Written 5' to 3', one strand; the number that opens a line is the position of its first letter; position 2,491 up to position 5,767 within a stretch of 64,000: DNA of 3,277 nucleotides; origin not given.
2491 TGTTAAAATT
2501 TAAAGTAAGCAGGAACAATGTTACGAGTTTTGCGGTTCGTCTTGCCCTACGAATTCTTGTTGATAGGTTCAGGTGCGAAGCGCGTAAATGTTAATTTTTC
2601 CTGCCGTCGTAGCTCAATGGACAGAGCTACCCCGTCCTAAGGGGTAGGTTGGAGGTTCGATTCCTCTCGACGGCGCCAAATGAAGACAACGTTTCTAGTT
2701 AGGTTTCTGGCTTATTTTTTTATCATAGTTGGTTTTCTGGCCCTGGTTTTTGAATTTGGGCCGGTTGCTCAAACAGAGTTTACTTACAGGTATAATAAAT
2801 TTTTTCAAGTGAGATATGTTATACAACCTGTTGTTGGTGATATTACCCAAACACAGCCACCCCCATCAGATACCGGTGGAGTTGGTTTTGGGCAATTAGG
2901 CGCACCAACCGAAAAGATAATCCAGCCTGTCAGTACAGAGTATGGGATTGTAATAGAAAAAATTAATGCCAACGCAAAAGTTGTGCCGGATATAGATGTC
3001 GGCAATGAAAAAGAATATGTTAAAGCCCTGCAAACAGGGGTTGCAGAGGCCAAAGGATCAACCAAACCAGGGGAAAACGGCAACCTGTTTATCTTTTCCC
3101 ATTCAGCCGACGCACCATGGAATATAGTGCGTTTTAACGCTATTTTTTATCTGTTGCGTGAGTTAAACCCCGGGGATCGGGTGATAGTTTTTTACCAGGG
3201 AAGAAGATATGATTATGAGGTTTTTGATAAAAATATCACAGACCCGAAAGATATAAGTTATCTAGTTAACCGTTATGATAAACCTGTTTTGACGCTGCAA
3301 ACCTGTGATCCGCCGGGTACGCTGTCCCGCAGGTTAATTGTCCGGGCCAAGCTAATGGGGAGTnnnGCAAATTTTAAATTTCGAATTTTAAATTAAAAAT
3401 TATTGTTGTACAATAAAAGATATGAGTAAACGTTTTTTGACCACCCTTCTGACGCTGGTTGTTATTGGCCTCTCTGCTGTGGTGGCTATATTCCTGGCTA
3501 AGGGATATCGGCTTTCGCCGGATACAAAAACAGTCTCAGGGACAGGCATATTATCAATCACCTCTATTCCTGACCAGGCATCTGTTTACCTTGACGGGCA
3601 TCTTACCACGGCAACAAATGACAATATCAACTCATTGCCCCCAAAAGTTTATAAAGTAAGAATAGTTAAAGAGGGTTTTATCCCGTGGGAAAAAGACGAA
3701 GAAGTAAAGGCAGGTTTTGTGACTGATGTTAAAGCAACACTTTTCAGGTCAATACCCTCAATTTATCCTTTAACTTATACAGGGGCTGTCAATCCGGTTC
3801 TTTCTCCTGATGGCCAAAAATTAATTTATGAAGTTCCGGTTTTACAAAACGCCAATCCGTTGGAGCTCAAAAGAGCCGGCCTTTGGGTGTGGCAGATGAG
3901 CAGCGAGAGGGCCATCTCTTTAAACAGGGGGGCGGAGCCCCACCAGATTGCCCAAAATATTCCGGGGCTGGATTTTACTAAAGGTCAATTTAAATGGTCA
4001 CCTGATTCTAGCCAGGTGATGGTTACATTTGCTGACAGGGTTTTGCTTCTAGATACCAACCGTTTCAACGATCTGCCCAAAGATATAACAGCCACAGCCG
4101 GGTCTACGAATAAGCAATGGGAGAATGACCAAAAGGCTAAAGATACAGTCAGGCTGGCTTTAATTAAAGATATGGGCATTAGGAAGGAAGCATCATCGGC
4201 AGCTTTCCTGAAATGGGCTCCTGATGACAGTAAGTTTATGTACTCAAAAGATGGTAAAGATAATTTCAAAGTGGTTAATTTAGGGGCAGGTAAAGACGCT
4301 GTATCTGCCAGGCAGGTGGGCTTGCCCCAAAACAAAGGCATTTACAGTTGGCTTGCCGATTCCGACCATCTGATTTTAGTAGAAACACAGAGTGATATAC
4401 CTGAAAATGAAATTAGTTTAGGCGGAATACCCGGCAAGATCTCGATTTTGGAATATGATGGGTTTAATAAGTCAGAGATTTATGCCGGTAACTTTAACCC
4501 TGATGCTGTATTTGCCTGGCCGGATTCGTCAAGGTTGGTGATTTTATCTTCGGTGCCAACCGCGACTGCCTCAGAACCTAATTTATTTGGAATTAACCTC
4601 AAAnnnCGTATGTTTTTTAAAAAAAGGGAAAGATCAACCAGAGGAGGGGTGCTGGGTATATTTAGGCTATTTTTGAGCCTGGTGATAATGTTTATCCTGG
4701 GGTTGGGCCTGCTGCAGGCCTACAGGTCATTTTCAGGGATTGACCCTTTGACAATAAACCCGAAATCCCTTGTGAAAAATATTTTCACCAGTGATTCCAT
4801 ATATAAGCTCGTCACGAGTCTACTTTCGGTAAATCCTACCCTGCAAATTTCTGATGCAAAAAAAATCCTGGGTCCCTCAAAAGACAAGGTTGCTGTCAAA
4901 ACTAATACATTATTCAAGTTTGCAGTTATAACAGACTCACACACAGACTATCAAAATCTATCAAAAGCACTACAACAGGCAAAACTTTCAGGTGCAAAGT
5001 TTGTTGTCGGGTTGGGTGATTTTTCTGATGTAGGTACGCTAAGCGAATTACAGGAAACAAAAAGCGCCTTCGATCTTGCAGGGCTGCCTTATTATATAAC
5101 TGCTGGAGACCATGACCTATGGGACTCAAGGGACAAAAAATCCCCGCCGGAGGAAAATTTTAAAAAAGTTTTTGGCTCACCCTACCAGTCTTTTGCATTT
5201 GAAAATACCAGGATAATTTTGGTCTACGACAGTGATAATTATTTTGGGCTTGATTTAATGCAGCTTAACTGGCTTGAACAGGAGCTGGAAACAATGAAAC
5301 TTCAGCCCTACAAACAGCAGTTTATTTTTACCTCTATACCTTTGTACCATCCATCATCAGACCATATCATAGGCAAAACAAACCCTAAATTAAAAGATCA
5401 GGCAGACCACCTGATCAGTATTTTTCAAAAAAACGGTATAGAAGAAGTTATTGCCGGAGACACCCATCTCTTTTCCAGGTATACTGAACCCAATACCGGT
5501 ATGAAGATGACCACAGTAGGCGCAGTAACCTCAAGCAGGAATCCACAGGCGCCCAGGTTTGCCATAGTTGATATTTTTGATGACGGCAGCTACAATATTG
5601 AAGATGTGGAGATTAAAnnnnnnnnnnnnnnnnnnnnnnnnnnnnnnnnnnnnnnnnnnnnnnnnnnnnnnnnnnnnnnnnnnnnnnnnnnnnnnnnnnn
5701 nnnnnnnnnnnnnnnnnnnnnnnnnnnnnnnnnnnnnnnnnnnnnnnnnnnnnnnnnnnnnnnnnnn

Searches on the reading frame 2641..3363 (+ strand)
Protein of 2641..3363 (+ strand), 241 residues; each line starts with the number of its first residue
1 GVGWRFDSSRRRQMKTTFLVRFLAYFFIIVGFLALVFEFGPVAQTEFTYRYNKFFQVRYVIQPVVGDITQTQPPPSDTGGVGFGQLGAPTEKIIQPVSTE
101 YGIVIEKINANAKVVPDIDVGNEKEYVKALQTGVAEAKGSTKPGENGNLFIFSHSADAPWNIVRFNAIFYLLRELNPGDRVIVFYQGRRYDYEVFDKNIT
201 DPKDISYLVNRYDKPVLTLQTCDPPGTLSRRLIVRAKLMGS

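Call 29: search_protein_families(library=pfam, proteins=[window:2641-3363:+], max_evalue=0.001)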
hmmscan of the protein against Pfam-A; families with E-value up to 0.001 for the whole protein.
window:2641-3363:+ (241 aa): 1 family
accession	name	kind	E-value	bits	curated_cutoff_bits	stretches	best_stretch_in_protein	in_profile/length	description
PF04203.18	Sortase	-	1.7e-23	83.1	26.6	1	103-238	1-124/125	Sortase domain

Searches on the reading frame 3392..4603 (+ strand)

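Call 29: search_protein_families(library=pfam, proteins=[window:3392-4603:+], max_evalue=0.001)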
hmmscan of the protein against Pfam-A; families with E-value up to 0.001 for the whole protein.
window:3392-4603:+ (404 aa): 1 family
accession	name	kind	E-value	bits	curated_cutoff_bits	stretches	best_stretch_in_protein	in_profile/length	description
PF08308.17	PEGA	-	1.2e-11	44.8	20.8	1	52-117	2-67/71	PEGA domain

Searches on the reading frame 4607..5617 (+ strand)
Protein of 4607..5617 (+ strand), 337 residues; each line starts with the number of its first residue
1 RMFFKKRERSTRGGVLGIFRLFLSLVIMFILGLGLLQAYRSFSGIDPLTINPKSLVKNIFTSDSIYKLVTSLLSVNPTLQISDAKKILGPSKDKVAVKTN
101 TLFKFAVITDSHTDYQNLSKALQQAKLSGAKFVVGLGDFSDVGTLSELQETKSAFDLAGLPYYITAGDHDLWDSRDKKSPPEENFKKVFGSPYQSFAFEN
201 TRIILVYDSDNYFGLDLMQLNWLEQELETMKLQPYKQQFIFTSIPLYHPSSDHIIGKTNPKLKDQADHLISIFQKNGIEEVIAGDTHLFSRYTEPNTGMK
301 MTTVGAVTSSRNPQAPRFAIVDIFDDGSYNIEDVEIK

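Call 29: search_protein_families(library=pfam, proteins=[window:4607-5617:+], max_evalue=0.001)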
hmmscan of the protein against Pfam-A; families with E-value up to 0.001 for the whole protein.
window:4607-5617:+ (337 aa): 2 families
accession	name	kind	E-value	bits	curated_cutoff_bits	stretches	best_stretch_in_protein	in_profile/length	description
PF00149.33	Metallophos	-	3.1e-11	44.5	21.5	1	103-287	1-189/191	Calcineurin-like phosphoesterase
PF12850.12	Metallophos_2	-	1.6e-07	31.9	27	1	104-323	2-151/154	Calcineurin-like phosphoesterase superfamily domain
